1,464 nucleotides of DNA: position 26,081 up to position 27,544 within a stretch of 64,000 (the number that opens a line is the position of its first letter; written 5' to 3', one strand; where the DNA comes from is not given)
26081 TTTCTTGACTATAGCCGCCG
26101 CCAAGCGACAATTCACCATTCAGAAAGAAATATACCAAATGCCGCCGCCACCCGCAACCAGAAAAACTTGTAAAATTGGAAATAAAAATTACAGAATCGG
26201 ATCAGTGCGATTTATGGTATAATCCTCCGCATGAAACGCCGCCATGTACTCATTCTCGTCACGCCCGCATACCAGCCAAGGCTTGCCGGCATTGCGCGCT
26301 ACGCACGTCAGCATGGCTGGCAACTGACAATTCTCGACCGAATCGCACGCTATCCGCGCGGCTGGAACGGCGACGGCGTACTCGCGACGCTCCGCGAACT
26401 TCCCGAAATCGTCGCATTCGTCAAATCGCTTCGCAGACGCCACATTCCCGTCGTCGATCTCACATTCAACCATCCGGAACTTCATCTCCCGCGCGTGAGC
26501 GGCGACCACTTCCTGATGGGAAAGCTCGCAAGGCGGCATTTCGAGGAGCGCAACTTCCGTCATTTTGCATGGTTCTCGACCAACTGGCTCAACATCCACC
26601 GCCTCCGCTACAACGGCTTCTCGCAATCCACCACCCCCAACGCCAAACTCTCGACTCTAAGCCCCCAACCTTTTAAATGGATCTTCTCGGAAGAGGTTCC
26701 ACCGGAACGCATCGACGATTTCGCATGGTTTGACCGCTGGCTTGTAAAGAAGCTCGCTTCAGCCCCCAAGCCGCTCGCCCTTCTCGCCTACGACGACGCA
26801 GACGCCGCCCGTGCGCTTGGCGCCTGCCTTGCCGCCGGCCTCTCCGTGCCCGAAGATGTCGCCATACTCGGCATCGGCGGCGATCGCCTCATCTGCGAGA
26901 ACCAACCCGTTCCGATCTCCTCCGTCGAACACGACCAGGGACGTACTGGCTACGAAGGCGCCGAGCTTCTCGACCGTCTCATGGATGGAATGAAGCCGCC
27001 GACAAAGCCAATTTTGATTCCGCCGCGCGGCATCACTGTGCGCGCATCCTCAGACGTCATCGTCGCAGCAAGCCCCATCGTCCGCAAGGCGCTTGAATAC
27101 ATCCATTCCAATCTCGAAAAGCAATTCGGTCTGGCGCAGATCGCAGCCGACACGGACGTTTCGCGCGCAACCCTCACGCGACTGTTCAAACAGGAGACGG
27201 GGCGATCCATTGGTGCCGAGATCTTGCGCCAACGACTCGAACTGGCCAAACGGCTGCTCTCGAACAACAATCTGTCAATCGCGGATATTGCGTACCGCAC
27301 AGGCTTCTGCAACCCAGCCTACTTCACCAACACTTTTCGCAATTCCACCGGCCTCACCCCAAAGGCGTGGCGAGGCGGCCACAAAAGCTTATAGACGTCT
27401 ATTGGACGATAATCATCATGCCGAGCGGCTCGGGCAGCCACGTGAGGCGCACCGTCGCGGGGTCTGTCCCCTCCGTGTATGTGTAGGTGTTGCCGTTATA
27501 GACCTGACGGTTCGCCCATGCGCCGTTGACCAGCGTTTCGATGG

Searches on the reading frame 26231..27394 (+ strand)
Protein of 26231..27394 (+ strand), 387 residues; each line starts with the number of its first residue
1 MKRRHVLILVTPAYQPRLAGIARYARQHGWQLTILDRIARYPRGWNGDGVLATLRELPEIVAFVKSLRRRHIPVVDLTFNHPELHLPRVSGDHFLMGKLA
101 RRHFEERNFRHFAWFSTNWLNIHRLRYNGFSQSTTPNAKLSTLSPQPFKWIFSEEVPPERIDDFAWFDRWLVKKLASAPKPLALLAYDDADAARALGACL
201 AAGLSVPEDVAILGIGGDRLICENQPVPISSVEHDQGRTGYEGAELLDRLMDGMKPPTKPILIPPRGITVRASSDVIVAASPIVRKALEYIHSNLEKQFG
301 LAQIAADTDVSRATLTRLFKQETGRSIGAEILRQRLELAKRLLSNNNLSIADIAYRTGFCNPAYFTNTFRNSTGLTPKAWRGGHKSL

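Call 15: search_protein_families(library=pfam, proteins=[window:26231-27394:+], max_evalue=0.001)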
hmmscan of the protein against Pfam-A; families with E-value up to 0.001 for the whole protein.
window:26231-27394:+ (387 aa): 3 families
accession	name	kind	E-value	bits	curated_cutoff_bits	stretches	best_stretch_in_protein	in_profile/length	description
PF13377.12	Peripla_BP_3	-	4.8e-25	89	26.5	1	102-274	2-167/167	Periplasmic binding protein-like domain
PF12833.13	HTH_18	-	2.1e-21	76.4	33.6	1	304-381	1-78/80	Helix-turn-helix domain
PF00165.29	HTH_AraC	-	1.6e-16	60.4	26.6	2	346-381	7-41/42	Bacterial regulatory helix-turn-helix proteins, AraC family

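Call 16: find_encoding_contigs(protein=window:26231-27394:+, flank=3000, max_places=6)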
Protein window:26231-27394:+ (387 aa): 4 contigs read that carry it; 3 places shown.
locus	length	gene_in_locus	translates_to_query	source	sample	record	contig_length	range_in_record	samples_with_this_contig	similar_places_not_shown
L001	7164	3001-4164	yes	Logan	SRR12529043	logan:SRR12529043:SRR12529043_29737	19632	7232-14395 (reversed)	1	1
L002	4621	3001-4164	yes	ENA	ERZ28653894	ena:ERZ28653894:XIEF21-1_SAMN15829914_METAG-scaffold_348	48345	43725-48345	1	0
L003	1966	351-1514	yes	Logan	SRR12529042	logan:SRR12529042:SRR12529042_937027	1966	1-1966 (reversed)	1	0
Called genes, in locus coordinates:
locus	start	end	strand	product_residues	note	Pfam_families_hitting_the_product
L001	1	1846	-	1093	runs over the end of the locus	-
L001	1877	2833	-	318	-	PF00149:Metallophos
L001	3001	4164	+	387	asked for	PF13377:Peripla_BP_3, PF12833:HTH_18, PF00165:HTH_AraC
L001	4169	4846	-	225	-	-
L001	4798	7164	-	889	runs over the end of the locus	-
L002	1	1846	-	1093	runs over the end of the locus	-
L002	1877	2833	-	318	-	PF00149:Metallophos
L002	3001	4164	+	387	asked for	PF13377:Peripla_BP_3, PF12833:HTH_18, PF00165:HTH_AraC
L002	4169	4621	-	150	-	?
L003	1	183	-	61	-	?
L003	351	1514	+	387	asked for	PF13377:Peripla_BP_3, PF12833:HTH_18, PF00165:HTH_AraC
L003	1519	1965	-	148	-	?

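Call 49: find_homologous_proteins(query=window:26231-27394:+, max_evalue=1e-60)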
Query window:26231-27394:+ (387 aa): 538 proteins with E <= 1e-60 among 8000 candidates; the best 120 are listed.
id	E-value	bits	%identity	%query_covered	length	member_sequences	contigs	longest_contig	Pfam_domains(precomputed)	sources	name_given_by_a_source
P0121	4.7e-251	851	96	100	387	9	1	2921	PF12833.14,PF13377.13,PF00165.30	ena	-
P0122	1.9e-209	714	82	98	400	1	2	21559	PF12833.14,PF13377.13,PF09339.17,PF00165.30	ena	-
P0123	4.8e-208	709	81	98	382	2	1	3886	PF12833.14,PF13377.13,PF00165.30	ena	-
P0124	6.8e-208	708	80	99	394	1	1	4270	PF12833.14,PF13377.13,PF00165.30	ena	-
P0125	7.4e-207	705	81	98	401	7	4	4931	PF12833.14,PF13377.13,PF00165.30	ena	-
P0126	9.9e-207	705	80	98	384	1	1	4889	PF12833.14,PF13377.13,PF00165.30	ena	-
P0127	2.8e-206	703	77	98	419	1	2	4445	PF12833.14,PF13377.13,PF00165.30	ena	-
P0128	3.1e-206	703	77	98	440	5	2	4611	PF12833.14,PF13377.13,PF00165.30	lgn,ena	-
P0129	3.5e-206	703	81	98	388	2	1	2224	PF12833.14,PF13377.13,PF00165.30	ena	-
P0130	2.5e-205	700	76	98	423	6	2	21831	PF12833.14,PF13377.13,PF00165.30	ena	-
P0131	3.4e-205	700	78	100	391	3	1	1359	PF12833.14,PF13377.13,PF00165.30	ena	-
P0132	4.2e-205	699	79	99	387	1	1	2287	PF12833.14,PF13377.13,PF00165.30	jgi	jgi:LacI family transcriptional regulator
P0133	4.5e-205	699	80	98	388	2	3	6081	PF12833.14,PF13377.13,PF09339.17,PF00165.30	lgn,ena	-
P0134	6.2e-205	699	79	98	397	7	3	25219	PF12833.14,PF13377.13,PF00165.30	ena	-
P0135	1.6e-204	697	78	100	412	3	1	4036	PF12833.14,PF13377.13,PF00165.30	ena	-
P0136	2.4e-204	697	79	98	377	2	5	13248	PF12833.14,PF13377.13,PF00165.30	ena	-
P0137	6.9e-204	695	78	100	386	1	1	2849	PF12833.14,PF13377.13,PF00165.30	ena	-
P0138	1.4e-203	694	80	98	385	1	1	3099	PF12833.14,PF13377.13,PF00165.30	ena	-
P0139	1.8e-203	694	78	100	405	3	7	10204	PF12833.14,PF13377.13,PF09339.17,PF00165.30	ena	-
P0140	2.7e-203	693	77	100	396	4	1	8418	PF12833.14,PF13377.13,PF00165.30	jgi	-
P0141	6.1e-203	692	80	98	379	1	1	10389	PF12833.14,PF13377.13,PF00165.30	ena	-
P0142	1.0e-202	691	77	100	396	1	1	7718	PF12833.14,PF13377.13,PF00165.30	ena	-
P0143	1.1e-202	691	77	99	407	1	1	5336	PF12833.14,PF13377.13,PF00165.30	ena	-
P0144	1.5e-202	691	78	100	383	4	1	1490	PF12833.14,PF13377.13,PF00165.30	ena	-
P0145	1.6e-202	691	80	98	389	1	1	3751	PF12833.14,PF13377.13,PF00165.30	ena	-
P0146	2.6e-202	690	78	98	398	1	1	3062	PF12833.14,PF13377.13,PF00165.30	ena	-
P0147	6.5e-202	689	78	100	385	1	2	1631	PF12833.14,PF13377.13,PF00165.30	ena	-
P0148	7.1e-202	689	77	100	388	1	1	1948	PF12833.14,PF13377.13,PF00165.30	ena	-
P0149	9.3e-202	688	79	99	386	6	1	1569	PF12833.14,PF13377.13,PF00165.30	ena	-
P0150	1.1e-201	688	79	98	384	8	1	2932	PF12833.14,PF13377.13,PF00165.30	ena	-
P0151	1.4e-201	688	77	98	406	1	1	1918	PF12833.14,PF13377.13,PF00165.30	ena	-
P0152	1.6e-201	687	78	98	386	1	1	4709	PF12833.14,PF13377.13,PF00165.30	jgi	jgi:LacI family transcriptional regulator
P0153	2.2e-201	687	77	100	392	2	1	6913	PF12833.14,PF13377.13,PF00165.30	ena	-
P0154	2.9e-201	687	78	100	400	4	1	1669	PF12833.14,PF13377.13,PF00165.30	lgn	-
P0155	3.3e-201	686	77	98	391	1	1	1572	PF12833.14,PF13377.13,PF00165.30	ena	-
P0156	4.4e-201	686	77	98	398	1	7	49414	PF12833.14,PF13377.13,PF00165.30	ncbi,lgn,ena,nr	ncbi:MAG: substrate-binding domain-containing protein [Kiritimatiellae bacterium]|nr:substrate-bindi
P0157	8.5e-201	685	78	98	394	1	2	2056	PF12833.14,PF13377.13,PF00165.30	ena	-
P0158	9.8e-201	685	79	100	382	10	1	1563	PF12833.14,PF13377.13,PF00165.30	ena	-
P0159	2.7e-200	683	79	98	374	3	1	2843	PF12833.14,PF13377.13,PF00165.30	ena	-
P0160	2.8e-200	683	77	98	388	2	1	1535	PF12833.14,PF13377.13,PF00165.30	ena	-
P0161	6.3e-200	682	77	99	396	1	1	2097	PF12833.14,PF13377.13,PF00165.30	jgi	-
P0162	1.3e-199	681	77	98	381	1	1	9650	PF12833.14,PF13377.13,PF00165.30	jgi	-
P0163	1.4e-199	681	78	98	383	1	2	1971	PF12833.14,PF13377.13,PF09339.17,PF00165.30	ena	-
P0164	2.9e-199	680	78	98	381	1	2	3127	PF12833.14,PF13377.13,PF00165.30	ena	-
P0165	4.9e-199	679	78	98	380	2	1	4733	PF12833.14,PF13377.13,PF00165.30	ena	-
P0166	4.9e-199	679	77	98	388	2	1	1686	PF12833.14,PF13377.13,PF00165.30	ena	-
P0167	6.0e-199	679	77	100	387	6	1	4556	PF12833.14,PF13377.13,PF00165.30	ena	-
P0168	9.1e-199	678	78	98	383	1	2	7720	PF12833.14,PF13377.13,PF00165.30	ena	-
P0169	1.1e-198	678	77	98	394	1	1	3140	PF12833.14,PF13377.13,PF00165.30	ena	-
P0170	1.3e-198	678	77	98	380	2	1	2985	PF12833.14,PF13377.13,PF00165.30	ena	-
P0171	1.7e-198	678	79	98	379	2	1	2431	PF12833.14,PF13377.13,PF00165.30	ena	-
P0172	2.0e-198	677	75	98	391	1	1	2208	PF12833.14,PF13377.13,PF00165.30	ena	-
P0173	2.2e-198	677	77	98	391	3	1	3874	PF12833.14,PF13377.13,PF00165.30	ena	-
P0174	3.7e-198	676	76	99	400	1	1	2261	PF12833.14,PF13377.13,PF00165.30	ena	-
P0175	3.8e-198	676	77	98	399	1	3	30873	PF12833.14,PF13377.13,PF00165.30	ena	-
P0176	4.6e-198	676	76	98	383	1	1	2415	PF12833.14,PF13377.13,PF00165.30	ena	-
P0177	4.9e-198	676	76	100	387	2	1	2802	PF12833.14,PF13377.13,PF00165.30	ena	-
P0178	5.7e-198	676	78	98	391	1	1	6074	PF12833.14,PF13377.13,PF00165.30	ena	-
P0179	6.0e-198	676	77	98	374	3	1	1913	PF12833.14,PF13377.13,PF00165.30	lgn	-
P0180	7.7e-198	675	79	98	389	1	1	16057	PF12833.14,PF13377.13,PF09339.17,PF00165.30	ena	-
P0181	1.3e-197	675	78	98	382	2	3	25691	PF12833.14,PF13377.13,PF00165.30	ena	-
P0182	2.5e-197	674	77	98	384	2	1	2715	PF12833.14,PF13377.13,PF00165.30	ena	-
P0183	3.0e-197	673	77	98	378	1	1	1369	PF12833.14,PF13377.13,PF00165.30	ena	-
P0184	4.9e-197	673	76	98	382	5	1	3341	PF12833.14,PF13377.13,PF00165.30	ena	-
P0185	5.8e-197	672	77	98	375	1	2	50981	PF12833.14,PF13377.13,PF00165.30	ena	-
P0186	8.6e-197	672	77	98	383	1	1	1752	PF12833.14,PF13377.13,PF00165.30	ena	-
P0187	1.0e-196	672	77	98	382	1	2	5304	PF12833.14,PF13377.13,PF00165.30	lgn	-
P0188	1.1e-196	672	76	98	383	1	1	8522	PF12833.14,PF13377.13,PF00165.30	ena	-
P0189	1.4e-196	671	77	98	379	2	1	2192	PF12833.14,PF13377.13,PF00165.30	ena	-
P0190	2.6e-196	670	76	99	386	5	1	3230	PF12833.14,PF13377.13,PF00165.30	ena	-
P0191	2.9e-196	670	76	98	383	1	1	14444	PF12833.14,PF13377.13,PF00165.30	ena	-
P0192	6.3e-196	669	75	100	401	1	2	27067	PF12833.14,PF13377.13,PF00165.30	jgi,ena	-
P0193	1.6e-195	668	77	98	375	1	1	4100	PF12833.14,PF13377.13,PF00165.30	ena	-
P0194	2.6e-195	667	76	98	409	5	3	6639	PF12833.14,PF13377.13,PF00165.30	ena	-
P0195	2.8e-195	667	76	98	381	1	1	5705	PF12833.14,PF13377.13,PF00165.30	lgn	-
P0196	7.5e-195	666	77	98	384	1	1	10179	PF12833.14,PF13377.13,PF00165.30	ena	-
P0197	8.9e-195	665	75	99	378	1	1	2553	PF12833.14,PF13377.13,PF00165.30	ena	-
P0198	9.7e-195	665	77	98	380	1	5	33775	PF12833.14,PF13377.13,PF00165.30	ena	-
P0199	1.7e-194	664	76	98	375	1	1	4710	PF12833.14,PF13377.13,PF00165.30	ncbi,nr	ncbi:MAG: substrate-binding domain-containing protein [Kiritimatiellae bacterium]|nr:substrate-bindi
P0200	5.8e-194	663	76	98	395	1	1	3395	PF12833.14,PF13377.13,PF00165.30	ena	-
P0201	6.6e-194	662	77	98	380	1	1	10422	PF12833.14,PF13377.13,PF00165.30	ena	-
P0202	3.3e-193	660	77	98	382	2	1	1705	PF12833.14,PF13377.13,PF00165.30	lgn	-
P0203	4.9e-193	660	75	98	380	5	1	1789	PF12833.14,PF13377.13,PF00165.30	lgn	-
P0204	6.2e-193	659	76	98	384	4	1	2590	PF12833.14,PF13377.13,PF00165.30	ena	-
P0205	8.5e-193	659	76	99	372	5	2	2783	PF12833.14,PF13377.13,PF00165.30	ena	-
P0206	1.3e-192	658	75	100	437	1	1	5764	PF12833.14,PF13377.13,PF00165.30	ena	-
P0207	1.5e-192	658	73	99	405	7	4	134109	PF12833.14,PF13377.13,PF00165.30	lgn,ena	-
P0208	6.8e-192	656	75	98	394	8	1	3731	PF12833.14,PF13377.13,PF00165.30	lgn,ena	-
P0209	1.2e-191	655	75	99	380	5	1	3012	PF12833.14,PF13377.13,PF00165.30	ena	-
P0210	1.5e-191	655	74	98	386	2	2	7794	PF12833.14,PF13377.13,PF00165.30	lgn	-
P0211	8.8e-191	652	75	96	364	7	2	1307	PF12833.14,PF13377.13,PF00165.30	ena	-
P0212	2.4e-190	651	76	98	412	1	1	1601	PF12833.14,PF13377.13,PF00165.30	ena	-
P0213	2.4e-190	651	76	98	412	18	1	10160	PF12833.14,PF13377.13,PF00165.30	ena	-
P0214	9.0e-190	649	76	98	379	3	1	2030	PF12833.14,PF13377.13,PF00165.30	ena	-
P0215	1.1e-189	649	73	98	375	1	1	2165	PF12833.14,PF13377.13,PF00165.30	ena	-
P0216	1.7e-189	648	73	100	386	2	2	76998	PF12833.14,PF13377.13,PF00165.30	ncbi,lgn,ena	-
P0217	4.4e-189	647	76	98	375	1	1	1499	PF12833.14,PF13377.13,PF00165.30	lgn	-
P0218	7.1e-189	646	73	98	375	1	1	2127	PF12833.14,PF13377.13,PF00165.30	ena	-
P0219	7.6e-189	646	73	98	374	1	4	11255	PF12833.14,PF13377.13,PF00165.30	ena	-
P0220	7.7e-189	646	72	98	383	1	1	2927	PF12833.14,PF13377.13,PF00165.30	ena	-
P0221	7.0e-188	643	74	98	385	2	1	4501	PF12833.14,PF13377.13,PF00165.30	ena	-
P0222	2.1e-186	638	75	98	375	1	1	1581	PF12833.14,PF13377.13,PF00165.30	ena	-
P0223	7.7e-183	626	74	97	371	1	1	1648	PF12833.14,PF13377.13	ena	-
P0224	7.4e-182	623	70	98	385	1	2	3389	PF12833.14,PF13377.13,PF00165.30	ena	-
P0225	1.4e-178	612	70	98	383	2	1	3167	PF12833.14,PF13377.13,PF00165.30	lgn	-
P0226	5.1e-178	610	69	98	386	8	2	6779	PF12833.14,PF13377.13,PF09339.17,PF00165.30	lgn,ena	-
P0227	1.4e-177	609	72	98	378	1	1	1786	PF12833.14,PF13377.13,PF00165.30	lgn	-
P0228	2.1e-177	608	80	86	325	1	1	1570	PF13377.13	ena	-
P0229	2.5e-177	608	71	98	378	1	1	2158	PF12833.14,PF13377.13,PF00165.30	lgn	-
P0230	1.3e-176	606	68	98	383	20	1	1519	PF12833.14,PF13377.13,PF09339.17,PF00165.30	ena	-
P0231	5.8e-176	603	68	98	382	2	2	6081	PF12833.14,PF13377.13,PF00165.30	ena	-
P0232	5.7e-175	600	69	100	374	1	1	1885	PF12833.14,PF13377.13,PF00165.30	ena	-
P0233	1.3e-171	589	68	98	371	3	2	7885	PF12833.14,PF13377.13,PF00165.30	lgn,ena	-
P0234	1.4e-171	589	66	100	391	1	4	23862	PF12833.14,PF13377.13,PF00165.30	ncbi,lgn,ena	-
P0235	2.9e-170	585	67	98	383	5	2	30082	PF12833.14,PF13377.13,PF00165.30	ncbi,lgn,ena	-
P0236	1.9e-169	582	66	97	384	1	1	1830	PF12833.14,PF13377.13,PF00165.30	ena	-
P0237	1.9e-169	582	69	98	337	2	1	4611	PF12833.14,PF13377.13,PF00165.30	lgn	-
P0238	7.8e-163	560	64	98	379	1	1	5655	PF12833.14,PF13377.13,PF00165.30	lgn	-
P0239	1.8e-162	559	64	98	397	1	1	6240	PF12833.14,PF13377.13,PF00165.30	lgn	-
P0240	1.5e-159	549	64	98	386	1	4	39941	PF12833.14,PF13377.13,PF00165.30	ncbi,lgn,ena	-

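Call 50: find_encoding_contigs(protein=P0240, flank=10000, max_places=1)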
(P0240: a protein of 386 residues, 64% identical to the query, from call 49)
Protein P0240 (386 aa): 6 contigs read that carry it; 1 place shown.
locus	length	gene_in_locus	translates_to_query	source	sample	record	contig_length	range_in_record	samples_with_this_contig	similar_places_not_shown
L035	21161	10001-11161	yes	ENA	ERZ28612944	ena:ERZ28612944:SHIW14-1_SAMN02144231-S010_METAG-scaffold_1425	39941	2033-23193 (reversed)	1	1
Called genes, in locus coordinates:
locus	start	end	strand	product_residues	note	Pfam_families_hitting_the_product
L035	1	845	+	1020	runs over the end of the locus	-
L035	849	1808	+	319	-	PF00753:Lactamase_B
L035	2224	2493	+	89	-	-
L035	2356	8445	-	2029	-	PF13734:Inhibitor_I69, PF01640:Peptidase_C10, PF13620:CarboxypepD_reg, PF13385:Laminin_G_3, PF03372:Exo_endo_phos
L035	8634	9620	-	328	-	PF01210:NAD_Gly3P_dh_N, PF03807:F420_oxidored (weak), PF07479:NAD_Gly3P_dh_C, PF20618:GPD_NAD_C_bact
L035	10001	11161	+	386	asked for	PF13377:Peripla_BP_3, PF12833:HTH_18, PF00165:HTH_AraC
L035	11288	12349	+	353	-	PF01210:NAD_Gly3P_dh_N, PF07479:NAD_Gly3P_dh_C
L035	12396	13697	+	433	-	PF07690:MFS_1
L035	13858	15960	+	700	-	-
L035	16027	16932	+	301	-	PF01663:Phosphodiest, PF00884:Sulfatase, PF01676:Metalloenzyme (weak)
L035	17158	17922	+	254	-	PF00481:PP2C, PF13672:PP2C_2, PF07228:SpoIIE (faint)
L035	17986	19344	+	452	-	PF01546:Peptidase_M20, PF07687:M20_dimer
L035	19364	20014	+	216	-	PF01330:RuvA_N, PF00633:HHH (faint), PF14520:HHH_5, PF07499:RuvA_C (weak)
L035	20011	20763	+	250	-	PF01553:Acyltransferase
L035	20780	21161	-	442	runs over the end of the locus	PF01554:MatE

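Call 51: find_encoding_contigs(protein=P0235, flank=10000, max_places=1)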
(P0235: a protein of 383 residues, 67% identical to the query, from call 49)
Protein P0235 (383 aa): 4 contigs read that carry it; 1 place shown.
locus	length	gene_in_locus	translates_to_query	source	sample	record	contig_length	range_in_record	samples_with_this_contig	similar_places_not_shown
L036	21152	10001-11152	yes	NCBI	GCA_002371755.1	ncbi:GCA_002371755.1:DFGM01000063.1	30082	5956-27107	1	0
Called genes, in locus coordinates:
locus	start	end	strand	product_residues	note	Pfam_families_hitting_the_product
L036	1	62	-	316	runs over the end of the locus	PF03009:GDPD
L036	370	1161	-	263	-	-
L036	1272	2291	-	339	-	PF13483:Lactamase_B_3 (weak), PF12706:Lactamase_B_2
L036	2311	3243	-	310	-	PF01663:Phosphodiest, PF00884:Sulfatase (weak)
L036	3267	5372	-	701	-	-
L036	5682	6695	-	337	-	PF00149:Metallophos (weak)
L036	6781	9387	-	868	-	PF17132:Glyco_hydro_106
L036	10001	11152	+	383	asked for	PF13377:Peripla_BP_3, PF12833:HTH_18, PF00165:HTH_AraC (weak)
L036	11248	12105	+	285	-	PF01676:Metalloenzyme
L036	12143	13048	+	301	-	PF02445:NadA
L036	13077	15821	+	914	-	PF02739:5_3_exonuc_N, PF01367:5_3_exonuc, PF01612:DNA_pol_A_exo1, PF00476:DNA_pol_A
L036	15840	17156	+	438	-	PF00270:DEAD, PF00271:Helicase_C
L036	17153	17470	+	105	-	-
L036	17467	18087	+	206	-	-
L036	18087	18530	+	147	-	PF02580:Tyr_Deacylase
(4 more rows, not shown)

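Call 52: find_encoding_contigs(protein=P0216, flank=10000, max_places=1)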
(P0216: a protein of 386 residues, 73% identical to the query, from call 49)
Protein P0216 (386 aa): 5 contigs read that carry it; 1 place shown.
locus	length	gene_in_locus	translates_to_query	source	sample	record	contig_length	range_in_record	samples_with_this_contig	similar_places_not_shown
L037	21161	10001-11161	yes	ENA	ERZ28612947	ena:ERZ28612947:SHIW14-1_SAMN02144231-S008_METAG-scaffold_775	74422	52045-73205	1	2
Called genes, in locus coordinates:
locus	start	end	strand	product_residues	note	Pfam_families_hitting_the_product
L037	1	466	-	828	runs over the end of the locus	PF00070:Pyr_redox (faint), PF00890:FAD_binding_2 (faint), PF01266:DAO, PF04324:Fer2_BFD, PF07992:Pyr_redox_2, PF12831:FAD_oxidored, PF13450:NAD_binding_8 (weak), PF13738:Pyr_redox_3, +6 more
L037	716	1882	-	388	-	PF00149:Metallophos (weak)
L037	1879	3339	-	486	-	PF07690:MFS_1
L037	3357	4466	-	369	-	PF01210:NAD_Gly3P_dh_N, PF07479:NAD_Gly3P_dh_C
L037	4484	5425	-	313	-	PF00149:Metallophos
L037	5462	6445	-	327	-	PF12706:Lactamase_B_2 (weak)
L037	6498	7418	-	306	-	PF01663:Phosphodiest, PF00884:Sulfatase (weak)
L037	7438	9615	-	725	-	-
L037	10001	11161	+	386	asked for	PF13377:Peripla_BP_3, PF12833:HTH_18, PF00165:HTH_AraC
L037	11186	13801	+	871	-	-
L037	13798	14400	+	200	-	PF00625:Guanylate_kin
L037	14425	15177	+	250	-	PF02424:ApbE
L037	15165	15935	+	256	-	PF09674:DUF2400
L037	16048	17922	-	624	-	PF13449:Phytase-like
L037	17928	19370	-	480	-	PF03062:MBOAT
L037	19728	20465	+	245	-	-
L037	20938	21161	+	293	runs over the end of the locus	PF00892:EamA (weak)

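Call 53: find_encoding_contigs(protein=P0207, flank=10000, max_places=1)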
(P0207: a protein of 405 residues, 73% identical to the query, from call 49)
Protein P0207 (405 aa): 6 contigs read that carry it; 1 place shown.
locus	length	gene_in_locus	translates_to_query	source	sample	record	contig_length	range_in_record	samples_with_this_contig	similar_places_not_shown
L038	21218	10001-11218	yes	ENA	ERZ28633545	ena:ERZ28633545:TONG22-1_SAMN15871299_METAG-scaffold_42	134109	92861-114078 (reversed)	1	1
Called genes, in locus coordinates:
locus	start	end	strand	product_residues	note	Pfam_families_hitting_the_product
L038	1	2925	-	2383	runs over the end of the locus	PF05593:RHS_repeat (faint), PF25023:TEN_YD-shell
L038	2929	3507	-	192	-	-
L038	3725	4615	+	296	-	PF05569:Peptidase_M56 (weak), PF01435:Peptidase_M48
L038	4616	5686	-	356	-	PF00586:AIRS, PF02769:AIRS_C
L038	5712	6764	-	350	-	PF01116:F_bP_aldolase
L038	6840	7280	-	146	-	-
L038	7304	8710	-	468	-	PF07690:MFS_1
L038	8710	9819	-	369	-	PF01210:NAD_Gly3P_dh_N, PF07479:NAD_Gly3P_dh_C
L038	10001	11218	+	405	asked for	PF13377:Peripla_BP_3, PF12833:HTH_18, PF00165:HTH_AraC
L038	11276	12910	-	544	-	PF00118:Cpn60_TCP1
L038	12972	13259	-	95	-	PF00166:Cpn10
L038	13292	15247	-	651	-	PF00012:HSP70, PF06723:MreB_Mbl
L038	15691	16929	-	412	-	PF07690:MFS_1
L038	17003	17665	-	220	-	PF00561:Abhydrolase_1, PF12697:Abhydrolase_6, PF12146:Hydrolase_4 (weak)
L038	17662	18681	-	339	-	PF01699:Na_Ca_ex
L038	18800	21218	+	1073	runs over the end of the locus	PF17757:UvrB_inter, PF02559:CarD_TRCF_RID, PF00270:DEAD, PF04851:ResIII (weak), PF00271:Helicase_C, PF03461:TRCF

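Call 70: search_solved_structures(query=window:26231-27394:+, max_evalue=0.001)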
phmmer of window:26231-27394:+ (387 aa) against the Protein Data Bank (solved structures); distinct sequences matched with E-value up to 0.001: 37.
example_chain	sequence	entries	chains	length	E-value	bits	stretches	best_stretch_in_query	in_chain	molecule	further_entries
4fe4_A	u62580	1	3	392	4.1e-31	111.6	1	10-382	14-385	Xylose operon regulatory protein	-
4fe7_A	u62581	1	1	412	5e-31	111.3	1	10-382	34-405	Xylose operon regulatory protein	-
2k9s_A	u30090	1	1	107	1.3e-11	47.5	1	284-383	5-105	Arabinose operon regulatory protein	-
6swi_A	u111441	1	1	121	1.4e-11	47.3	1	280-381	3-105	Two-component response regulator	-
3oio_A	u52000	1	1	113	9.9e-11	44.5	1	280-381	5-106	Transcriptional regulator (AraC-type DNA-binding domain-containing proteins)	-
3w6v_A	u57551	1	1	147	4e-10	42.6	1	282-385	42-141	AdpA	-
1bl0_A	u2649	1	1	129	1.5e-09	40.6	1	284-381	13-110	PROTEIN (MULTIPLE ANTIBIOTIC RESISTANCE PROTEIN)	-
1xs9_A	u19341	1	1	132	1.6e-09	40.6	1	284-381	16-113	Multiple antibiotic resistance protein marA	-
3oou_A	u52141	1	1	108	2.4e-09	40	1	280-384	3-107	Lin2118 protein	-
7bef_G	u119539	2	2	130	5.7e-08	35.5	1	280-383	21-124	Transcriptional activator RamA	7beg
9nt3_D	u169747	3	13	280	8.9e-08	34.8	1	2-272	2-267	Ancestral LacI Transcription Factor | LacI Transcription Factor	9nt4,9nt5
3lsg_A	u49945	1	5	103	2.7e-07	33.2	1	292-381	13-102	Two-component response regulator yesN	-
7vwy_G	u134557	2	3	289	1e-06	31.3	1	282-381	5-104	Right origin-binding protein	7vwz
12aw_A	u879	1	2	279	1.2e-06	31.1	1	283-384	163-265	HYBRID TWO-COMPONENT SYSTEM PROTEIN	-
1d5y_A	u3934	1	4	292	1.2e-06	31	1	282-381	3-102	ROB TRANSCRIPTION FACTOR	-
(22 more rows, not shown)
